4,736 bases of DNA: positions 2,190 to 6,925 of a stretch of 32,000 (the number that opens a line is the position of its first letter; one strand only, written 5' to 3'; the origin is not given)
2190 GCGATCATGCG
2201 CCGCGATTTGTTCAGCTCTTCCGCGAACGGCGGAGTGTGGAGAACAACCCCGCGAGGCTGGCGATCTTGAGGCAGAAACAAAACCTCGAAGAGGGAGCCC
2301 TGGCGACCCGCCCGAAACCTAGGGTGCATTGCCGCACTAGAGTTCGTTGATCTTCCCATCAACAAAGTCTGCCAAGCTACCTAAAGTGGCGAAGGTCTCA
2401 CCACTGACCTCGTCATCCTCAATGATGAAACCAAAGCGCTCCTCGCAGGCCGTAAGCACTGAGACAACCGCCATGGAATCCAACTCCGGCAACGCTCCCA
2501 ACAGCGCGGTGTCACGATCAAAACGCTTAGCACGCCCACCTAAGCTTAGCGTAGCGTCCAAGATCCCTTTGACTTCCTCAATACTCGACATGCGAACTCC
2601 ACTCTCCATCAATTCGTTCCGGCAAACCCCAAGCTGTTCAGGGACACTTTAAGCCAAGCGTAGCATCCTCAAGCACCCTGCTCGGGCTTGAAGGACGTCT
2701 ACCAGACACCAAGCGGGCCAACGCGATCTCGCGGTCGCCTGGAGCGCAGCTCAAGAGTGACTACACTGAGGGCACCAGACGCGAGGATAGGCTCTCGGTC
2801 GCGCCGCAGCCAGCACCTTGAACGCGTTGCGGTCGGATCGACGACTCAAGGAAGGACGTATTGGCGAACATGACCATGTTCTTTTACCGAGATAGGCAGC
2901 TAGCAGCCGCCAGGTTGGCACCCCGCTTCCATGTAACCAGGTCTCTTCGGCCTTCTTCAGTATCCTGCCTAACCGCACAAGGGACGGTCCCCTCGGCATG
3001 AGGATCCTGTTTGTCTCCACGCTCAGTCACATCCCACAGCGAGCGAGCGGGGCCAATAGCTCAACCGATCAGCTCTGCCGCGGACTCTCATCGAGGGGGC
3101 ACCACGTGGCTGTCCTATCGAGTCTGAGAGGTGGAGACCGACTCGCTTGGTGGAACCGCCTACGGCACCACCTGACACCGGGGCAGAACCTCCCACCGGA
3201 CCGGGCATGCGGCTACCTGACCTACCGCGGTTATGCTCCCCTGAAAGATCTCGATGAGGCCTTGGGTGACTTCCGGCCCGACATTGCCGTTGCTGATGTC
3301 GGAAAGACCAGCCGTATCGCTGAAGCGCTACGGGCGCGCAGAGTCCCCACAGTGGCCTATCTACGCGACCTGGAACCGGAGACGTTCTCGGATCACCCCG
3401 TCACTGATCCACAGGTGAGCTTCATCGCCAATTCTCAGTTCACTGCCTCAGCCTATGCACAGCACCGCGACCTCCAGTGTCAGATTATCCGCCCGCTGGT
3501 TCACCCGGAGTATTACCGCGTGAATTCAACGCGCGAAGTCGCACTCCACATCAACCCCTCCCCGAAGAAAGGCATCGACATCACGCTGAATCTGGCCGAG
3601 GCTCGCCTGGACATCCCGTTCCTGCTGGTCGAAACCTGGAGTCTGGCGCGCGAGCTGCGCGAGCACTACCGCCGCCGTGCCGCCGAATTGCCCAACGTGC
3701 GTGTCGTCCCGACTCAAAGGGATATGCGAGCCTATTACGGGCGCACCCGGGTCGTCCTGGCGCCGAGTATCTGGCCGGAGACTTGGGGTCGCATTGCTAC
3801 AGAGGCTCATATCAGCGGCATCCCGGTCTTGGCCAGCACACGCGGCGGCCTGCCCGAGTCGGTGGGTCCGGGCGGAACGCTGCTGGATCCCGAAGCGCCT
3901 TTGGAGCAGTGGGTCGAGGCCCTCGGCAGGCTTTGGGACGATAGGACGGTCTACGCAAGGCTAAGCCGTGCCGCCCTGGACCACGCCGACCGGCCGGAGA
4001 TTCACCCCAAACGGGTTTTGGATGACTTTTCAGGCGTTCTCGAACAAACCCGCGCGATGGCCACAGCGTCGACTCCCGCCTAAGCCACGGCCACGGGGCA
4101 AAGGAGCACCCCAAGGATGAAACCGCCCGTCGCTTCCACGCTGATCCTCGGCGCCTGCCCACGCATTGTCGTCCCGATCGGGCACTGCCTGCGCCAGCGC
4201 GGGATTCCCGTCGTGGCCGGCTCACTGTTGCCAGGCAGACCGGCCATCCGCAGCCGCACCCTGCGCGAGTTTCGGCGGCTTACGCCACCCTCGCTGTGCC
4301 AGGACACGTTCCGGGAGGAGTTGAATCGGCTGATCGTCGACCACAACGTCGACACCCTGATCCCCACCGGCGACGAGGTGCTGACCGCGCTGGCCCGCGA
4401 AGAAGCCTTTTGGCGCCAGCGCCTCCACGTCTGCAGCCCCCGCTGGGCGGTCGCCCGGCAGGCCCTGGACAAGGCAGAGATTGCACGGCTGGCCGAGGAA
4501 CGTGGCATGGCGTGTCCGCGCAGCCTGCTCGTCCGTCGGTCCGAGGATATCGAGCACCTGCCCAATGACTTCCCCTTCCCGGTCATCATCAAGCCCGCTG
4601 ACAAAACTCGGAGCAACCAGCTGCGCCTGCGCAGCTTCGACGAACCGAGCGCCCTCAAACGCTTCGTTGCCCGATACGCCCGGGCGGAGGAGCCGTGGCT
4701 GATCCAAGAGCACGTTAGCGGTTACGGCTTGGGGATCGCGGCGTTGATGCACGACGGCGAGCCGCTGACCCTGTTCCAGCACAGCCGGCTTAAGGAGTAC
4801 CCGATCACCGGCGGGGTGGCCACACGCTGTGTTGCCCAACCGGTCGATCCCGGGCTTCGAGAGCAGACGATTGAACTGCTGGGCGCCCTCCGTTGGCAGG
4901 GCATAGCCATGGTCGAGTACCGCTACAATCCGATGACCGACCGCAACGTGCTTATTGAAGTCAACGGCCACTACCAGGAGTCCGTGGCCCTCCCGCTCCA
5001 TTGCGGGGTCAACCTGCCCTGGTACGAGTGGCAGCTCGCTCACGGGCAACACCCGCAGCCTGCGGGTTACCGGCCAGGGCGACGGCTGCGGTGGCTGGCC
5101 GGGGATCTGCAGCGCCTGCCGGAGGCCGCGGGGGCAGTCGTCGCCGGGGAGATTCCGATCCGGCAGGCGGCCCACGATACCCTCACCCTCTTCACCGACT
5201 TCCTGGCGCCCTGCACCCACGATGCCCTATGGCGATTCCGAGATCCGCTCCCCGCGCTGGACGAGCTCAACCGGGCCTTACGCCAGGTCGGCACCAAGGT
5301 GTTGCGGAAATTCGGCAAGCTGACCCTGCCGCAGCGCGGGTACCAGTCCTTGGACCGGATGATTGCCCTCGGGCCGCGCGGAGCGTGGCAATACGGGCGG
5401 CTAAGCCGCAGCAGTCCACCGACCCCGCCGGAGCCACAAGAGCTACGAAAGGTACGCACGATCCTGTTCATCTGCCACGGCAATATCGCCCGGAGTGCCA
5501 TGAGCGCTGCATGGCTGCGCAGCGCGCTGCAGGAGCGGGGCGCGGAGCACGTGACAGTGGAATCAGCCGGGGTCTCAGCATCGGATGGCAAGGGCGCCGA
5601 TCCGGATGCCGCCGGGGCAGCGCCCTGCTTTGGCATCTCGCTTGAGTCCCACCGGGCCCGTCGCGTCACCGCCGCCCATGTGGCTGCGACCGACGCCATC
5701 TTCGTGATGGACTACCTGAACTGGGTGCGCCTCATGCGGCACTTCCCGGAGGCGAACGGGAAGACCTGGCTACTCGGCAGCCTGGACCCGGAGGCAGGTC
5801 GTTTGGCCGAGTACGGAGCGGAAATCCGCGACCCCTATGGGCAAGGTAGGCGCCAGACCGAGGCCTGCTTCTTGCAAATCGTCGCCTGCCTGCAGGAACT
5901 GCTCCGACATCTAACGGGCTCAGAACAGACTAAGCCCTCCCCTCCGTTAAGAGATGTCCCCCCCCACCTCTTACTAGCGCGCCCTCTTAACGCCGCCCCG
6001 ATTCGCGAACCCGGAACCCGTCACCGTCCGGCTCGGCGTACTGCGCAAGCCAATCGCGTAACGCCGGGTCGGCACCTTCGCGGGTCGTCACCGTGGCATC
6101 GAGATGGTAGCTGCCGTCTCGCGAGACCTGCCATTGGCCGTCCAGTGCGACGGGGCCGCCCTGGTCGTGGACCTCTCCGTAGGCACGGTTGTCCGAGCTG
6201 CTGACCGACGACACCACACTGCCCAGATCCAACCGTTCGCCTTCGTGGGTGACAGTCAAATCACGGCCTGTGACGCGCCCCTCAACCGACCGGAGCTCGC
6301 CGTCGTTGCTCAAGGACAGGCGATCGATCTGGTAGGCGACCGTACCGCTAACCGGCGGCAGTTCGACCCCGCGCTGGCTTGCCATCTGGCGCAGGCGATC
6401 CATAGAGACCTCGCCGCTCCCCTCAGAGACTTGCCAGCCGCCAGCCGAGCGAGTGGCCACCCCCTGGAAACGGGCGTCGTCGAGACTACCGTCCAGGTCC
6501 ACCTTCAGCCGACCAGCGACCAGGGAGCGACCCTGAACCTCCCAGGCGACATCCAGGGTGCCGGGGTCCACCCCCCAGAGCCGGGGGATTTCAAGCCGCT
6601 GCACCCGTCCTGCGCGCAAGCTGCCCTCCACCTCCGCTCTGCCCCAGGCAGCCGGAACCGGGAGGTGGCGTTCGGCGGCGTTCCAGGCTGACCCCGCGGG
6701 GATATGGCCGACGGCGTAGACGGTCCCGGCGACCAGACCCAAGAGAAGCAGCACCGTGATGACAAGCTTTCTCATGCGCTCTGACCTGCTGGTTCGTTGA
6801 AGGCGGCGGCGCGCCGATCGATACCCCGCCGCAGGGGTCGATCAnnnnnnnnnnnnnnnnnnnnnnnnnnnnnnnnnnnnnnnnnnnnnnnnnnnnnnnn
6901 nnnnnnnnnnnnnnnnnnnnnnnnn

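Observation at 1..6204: Uncharacterised EPS-type cassette: exosortase-A-associated hydrolase1/hydrolase2/ACP trio wired to two paralogous ATP-grasp ligases, a GT4 and a phosphatase domain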

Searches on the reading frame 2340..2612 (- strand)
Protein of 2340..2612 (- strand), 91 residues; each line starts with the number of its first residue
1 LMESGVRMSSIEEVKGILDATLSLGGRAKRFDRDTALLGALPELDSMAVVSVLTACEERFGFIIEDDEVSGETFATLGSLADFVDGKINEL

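Call 6: search_protein_families(library=ncbifam, proteins=[window:2340-2612:-], max_evalue=0.01)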
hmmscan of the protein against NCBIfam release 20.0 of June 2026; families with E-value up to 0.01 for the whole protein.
window:2340-2612:- (91 aa): 8 families
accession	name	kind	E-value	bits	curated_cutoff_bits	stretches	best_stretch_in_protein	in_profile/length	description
NF058660.1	cispen_ACP_AmcB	equivalog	1.6e-08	34.6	80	1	12-85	4-76/80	cispentacin biosynthesis acyl carrier protein AmcB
NF005798.0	PRK07639.1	equivalog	1.6e-06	28.5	100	1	10-86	6-80/91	petrobactin biosynthesis protein AsbD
NF002147.0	PRK00982.1-1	equivalog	0.00031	20.5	84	1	43-85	38-78/83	acyl carrier protein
NF006617.0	PRK09184.1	subfamily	0.00047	20.1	70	1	14-86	18-92/96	phosphopantetheine-binding protein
NF002150.0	PRK00982.1-4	subfamily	0.00051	20.2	66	1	43-87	36-78/80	acyl carrier protein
TIGR00517.1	acyl_carrier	equivalog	0.00097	19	70.45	1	12-86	6-75/77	acyl carrier protein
NF005480.0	PRK07081.1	equivalog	0.0017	18.3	72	1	13-85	4-74/83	acyl carrier protein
NF002148.0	PRK00982.1-2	subfamily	0.007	16.2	71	1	37-86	30-76/79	acyl carrier protein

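Call 7: search_protein_families(library=pfam, proteins=[window:2340-2612:-], max_evalue=0.01)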
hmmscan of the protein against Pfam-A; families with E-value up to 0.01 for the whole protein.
window:2340-2612:- (91 aa): 1 family
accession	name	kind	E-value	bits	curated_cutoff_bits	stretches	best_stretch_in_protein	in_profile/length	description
PF00550.31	PP-binding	-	0.0002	22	20.8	1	44-84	29-67/67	Phosphopantetheine attachment site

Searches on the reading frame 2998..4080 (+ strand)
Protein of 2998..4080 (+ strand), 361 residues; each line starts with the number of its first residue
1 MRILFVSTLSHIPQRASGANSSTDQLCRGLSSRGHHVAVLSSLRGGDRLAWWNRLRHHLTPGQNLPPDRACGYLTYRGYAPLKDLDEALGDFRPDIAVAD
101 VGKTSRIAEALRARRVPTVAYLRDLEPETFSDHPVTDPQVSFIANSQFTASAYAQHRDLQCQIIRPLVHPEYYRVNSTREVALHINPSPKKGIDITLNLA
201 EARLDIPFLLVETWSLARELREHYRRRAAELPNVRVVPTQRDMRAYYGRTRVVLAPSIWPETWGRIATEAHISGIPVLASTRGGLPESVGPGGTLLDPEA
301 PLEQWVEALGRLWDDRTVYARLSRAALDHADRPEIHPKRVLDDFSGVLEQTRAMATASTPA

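Call 6: search_protein_families(library=ncbifam, proteins=[window:2998-4080:+], max_evalue=0.01)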
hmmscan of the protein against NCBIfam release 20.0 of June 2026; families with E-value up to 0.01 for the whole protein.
window:2998-4080:+ (361 aa): 5 families
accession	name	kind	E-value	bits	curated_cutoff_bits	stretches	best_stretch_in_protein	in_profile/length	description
TIGR03449.1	mycothiol_MshA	equivalog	2.5e-11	43.1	462.5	1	239-331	293-385/406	D-inositol-3-phosphate glycosyltransferase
NF012028.0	PRK15484.1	subfamily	4.5e-05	22.7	618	1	241-293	268-320/380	lipopolysaccharide N-acetylglucosaminyltransferase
TIGR02149.1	glgA_Coryne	subfamily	0.0001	21.6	302.4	1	217-300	248-335/391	glycogen synthase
NF053787.1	GlcN_PG_synth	equivalog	0.00017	20.6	480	1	261-320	272-332/361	N-acetylglucosaminyl phosphatidylglycerol synthase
TIGR03999.1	thiol_BshA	equivalog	0.0007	18.6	273.7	1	233-331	256-354/375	N-acetyl-alpha-D-glucosaminyl L-malate synthase BshA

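Call 7: search_protein_families(library=pfam, proteins=[window:2998-4080:+], max_evalue=0.01)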
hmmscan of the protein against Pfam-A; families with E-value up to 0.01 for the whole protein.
window:2998-4080:+ (361 aa): 5 families
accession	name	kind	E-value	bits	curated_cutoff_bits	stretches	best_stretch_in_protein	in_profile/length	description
PF13692.12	Glyco_trans_1_4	-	1.2e-11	45.5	27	1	221-315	46-142/142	Glycosyl transferases group 1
PF00534.26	Glycos_transf_1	-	1.7e-11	44.4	26.4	1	215-326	55-169/172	Glycosyl transferases group 1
PF13439.12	Glyco_transf_4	-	1.6e-06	28.7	28.5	1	17-127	2-108/170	Glycosyltransferase Family 4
PF13579.12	Glyco_trans_4_4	-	2.6e-06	28.3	29.7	1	18-124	2-103/158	Glycosyl transferase 4-like domain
PF20706.3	GT4-conflict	-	0.00016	21.2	26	1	220-288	252-319/385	Family 4 Glycosyltransferase in conflict systems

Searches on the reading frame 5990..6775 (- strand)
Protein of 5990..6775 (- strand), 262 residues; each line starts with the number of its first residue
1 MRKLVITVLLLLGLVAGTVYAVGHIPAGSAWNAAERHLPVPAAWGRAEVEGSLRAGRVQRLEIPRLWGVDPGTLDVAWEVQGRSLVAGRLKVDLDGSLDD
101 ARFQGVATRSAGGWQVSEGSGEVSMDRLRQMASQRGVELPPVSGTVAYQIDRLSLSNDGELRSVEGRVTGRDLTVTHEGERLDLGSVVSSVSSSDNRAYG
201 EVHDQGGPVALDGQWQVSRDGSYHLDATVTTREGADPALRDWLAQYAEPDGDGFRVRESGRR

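Call 6: search_protein_families(library=ncbifam, proteins=[window:5990-6775:-], max_evalue=0.01)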
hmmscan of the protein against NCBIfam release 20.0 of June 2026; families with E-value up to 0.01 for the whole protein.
window:5990-6775:- (262 aa): 0 families

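Call 7: search_protein_families(library=pfam, proteins=[window:5990-6775:-], max_evalue=0.01)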
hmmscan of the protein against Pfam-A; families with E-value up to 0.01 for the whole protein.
window:5990-6775:- (262 aa): 1 family
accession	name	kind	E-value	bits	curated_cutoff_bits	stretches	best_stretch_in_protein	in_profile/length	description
PF01203.25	T2SSN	-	1.5e-40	139.9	29.6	1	43-255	2-209/211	Type II secretion system (T2SS), protein N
